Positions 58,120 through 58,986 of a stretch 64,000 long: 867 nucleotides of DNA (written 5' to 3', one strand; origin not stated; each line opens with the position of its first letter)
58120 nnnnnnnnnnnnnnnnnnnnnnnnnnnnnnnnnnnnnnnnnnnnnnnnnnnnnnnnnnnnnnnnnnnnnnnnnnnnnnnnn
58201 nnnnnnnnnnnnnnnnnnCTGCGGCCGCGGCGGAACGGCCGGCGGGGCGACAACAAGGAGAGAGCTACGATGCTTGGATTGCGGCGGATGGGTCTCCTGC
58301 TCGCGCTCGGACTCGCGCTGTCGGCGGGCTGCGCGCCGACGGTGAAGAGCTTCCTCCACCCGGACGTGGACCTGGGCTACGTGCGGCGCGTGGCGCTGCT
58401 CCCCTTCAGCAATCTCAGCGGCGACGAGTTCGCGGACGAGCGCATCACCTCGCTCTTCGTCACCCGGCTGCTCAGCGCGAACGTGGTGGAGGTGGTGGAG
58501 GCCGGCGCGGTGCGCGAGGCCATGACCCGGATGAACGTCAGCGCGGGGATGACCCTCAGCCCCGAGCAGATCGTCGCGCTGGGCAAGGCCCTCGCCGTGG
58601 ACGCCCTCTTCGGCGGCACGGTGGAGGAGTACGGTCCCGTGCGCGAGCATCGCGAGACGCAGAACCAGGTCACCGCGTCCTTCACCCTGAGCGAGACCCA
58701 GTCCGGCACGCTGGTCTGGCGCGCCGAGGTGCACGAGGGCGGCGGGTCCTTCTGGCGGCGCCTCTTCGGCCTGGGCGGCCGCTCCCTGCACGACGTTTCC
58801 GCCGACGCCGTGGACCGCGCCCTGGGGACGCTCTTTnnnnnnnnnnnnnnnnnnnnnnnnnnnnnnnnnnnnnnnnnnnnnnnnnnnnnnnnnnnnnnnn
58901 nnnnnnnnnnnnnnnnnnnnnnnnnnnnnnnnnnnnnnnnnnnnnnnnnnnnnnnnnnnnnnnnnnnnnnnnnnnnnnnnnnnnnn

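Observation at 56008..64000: Five-gene operon linking a discoidin-insert outer-membrane barrel, LpoB-like lipoproteins, a SurA-like PPIase and a >=32-haem cytochrome: candidate non-canonical porin-cytochrome electron conduit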

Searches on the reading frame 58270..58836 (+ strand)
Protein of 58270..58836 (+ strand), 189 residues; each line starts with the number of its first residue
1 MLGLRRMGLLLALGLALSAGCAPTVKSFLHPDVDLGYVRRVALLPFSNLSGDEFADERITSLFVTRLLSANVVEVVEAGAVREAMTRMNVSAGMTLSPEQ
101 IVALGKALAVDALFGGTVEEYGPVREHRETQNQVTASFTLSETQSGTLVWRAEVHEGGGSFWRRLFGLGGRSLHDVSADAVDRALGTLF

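Call 5: search_protein_families(library=pfam, proteins=[window:58270-58836:+], max_evalue=0.1)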
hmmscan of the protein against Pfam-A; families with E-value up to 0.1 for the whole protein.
window:58270-58836:+ (189 aa): 2 families
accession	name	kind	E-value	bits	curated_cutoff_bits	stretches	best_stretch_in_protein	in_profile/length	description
PF13036.11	LpoB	-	7.7e-05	23.1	22.3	1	41-153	32-144/147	Peptidoglycan-synthase activator LpoB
PF05643.16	GNA1162-like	-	0.025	14.6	25.9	1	44-153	17-125/185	Putative lipoprotein GNA1162-like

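Call 6: search_protein_families(library=ncbifam, proteins=[window:58270-58836:+], max_evalue=0.1)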
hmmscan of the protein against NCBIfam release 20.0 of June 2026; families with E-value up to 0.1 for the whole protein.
window:58270-58836:+ (189 aa): 1 family
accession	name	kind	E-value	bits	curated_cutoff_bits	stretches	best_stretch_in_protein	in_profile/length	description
TIGR02722.1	lp_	equivalog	0.04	13.9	110.55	1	59-152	90-183/189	penicillin-binding protein activator LpoB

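Call 28: find_related_loci(query=A1, collection=genome_contigs, flank=10000)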
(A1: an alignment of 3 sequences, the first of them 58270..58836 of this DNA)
Query A1 (189 aa) in genome_contigs; peptide patterns used: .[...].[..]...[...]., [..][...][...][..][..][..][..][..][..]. (x = any residue, [..] = any of these).
202 stretches matched a pattern; 76 encode a relative of the query (tblastn E <= 1e-3); 76 distinct loci.
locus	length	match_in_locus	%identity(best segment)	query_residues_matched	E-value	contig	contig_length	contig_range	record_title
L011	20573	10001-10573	38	4-189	7e-38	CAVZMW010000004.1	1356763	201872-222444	MAG: uncultured Acidobacteriota bacterium isolate MFD01872.bin.1.18 genome assembly, contig: contig_45788, whole genome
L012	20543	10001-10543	38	9-189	3e-37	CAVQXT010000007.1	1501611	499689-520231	MAG: uncultured Acidobacteriota bacterium isolate MFD05942.bin.1.436 genome assembly, contig: contig_9791, whole genome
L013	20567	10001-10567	37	5-189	8e-36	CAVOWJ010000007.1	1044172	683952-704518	MAG: uncultured Acidobacteriota bacterium isolate MFD00032.bin.3.97 genome assembly, contig: contig_18652, whole genome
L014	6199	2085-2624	38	10-189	2e-35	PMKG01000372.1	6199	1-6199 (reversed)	MAG: Acidobacteria bacterium isolate fen_299 73.20120600_E2D.139_contig_54679, whole genome shotgun sequence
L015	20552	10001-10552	38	9-189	7e-35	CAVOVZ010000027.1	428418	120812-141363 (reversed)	MAG: Terriglobia bacterium isolate MFD00032.bin.1.110 genome assembly, contig: contig_86011, whole genome shotgun sequen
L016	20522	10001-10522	37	9-182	2e-34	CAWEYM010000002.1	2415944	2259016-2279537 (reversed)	MAG: uncultured Acidobacteriota bacterium isolate MFD05942.bin.1.97 genome assembly, contig: contig_17819, whole genome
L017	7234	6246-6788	36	9-189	2e-34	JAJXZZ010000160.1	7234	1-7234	MAG: Acidobacteria bacterium isolate BP8.bin110 NODE_18873_length_7234_cov_1.943155, whole genome shotgun sequence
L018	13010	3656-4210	37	3-182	1e-34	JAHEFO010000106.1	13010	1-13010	MAG: Acidobacteria bacterium isolate Ww335 NODE_10663_length_13010_cov_2.733649, whole genome shotgun sequence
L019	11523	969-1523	37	3-182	1e-34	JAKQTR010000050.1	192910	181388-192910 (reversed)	MAG: Acidobacteriota bacterium isolate USST_maxbin.036 k141_263760, whole genome shotgun sequence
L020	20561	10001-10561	34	4-189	3e-34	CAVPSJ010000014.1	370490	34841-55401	MAG: uncultured delta proteobacterium isolate MFD10007.bin.2.36 genome assembly, contig: contig_53688, whole genome shot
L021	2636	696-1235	37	10-189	3e-34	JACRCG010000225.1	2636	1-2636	MAG: Deltaproteobacteria bacterium isolate NC_groundwater_1640_Pr3_B-0.1um_54_8 SR-2_scaffold_141_2765067, whole genome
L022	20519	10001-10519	36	10-182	4e-34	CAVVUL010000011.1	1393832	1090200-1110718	MAG: uncultured Acidobacteriota bacterium isolate MFD02979.bin.2.72 genome assembly, contig: contig_68130, whole genome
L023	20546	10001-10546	38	5-182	3e-34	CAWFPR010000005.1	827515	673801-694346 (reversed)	MAG: uncultured Acidobacteriota bacterium isolate MFD05442.bin.1.130 genome assembly, contig: contig_15785, whole genome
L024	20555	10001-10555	36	3-182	5e-34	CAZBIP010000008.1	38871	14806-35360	MAG TPA_asm: uncultured Vicinamibacterales bacterium isolate SRP192927_co7_141 genome assembly, contig: NODE_1532_length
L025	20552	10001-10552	36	6-189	1e-33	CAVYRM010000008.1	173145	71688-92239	MAG: uncultured delta proteobacterium isolate MFD05942.bin.2.99 genome assembly, contig: contig_4817, whole genome shotg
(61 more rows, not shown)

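Call 64: search_solved_structures(query=A1, max_evalue=1)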
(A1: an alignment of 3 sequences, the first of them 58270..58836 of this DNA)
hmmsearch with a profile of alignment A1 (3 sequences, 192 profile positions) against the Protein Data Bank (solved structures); distinct sequences matched with E-value up to 1: 10.
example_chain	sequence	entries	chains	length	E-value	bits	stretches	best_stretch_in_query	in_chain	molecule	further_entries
4hrv_A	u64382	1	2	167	6.8e-06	29.1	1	70-170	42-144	Putative lipoprotein GNA1162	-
9h80_C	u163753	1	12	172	1.9e-05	27.6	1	111-169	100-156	PelC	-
5t11_A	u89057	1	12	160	0.0011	21.9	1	42-162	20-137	Uncharacterized protein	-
5t10_A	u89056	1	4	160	0.0011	21.8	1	42-162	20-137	Uncharacterized protein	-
5t0z_A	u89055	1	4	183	0.0021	21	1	42-161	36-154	Lipoprotein, putative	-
2p10_A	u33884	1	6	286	0.57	13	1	62-145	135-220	Mll9387 protein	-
6avp_A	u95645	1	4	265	0.93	12.3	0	80-127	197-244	Type II pantothenate kinase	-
6awg_A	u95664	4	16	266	0.94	12.3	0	80-127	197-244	Type II pantothenate kinase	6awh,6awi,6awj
6ebv_A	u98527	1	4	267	0.94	12.3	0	80-127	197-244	Type II pantothenate kinase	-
4m7x_A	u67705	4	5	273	0.98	12.2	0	80-127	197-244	Type II pantothenate kinase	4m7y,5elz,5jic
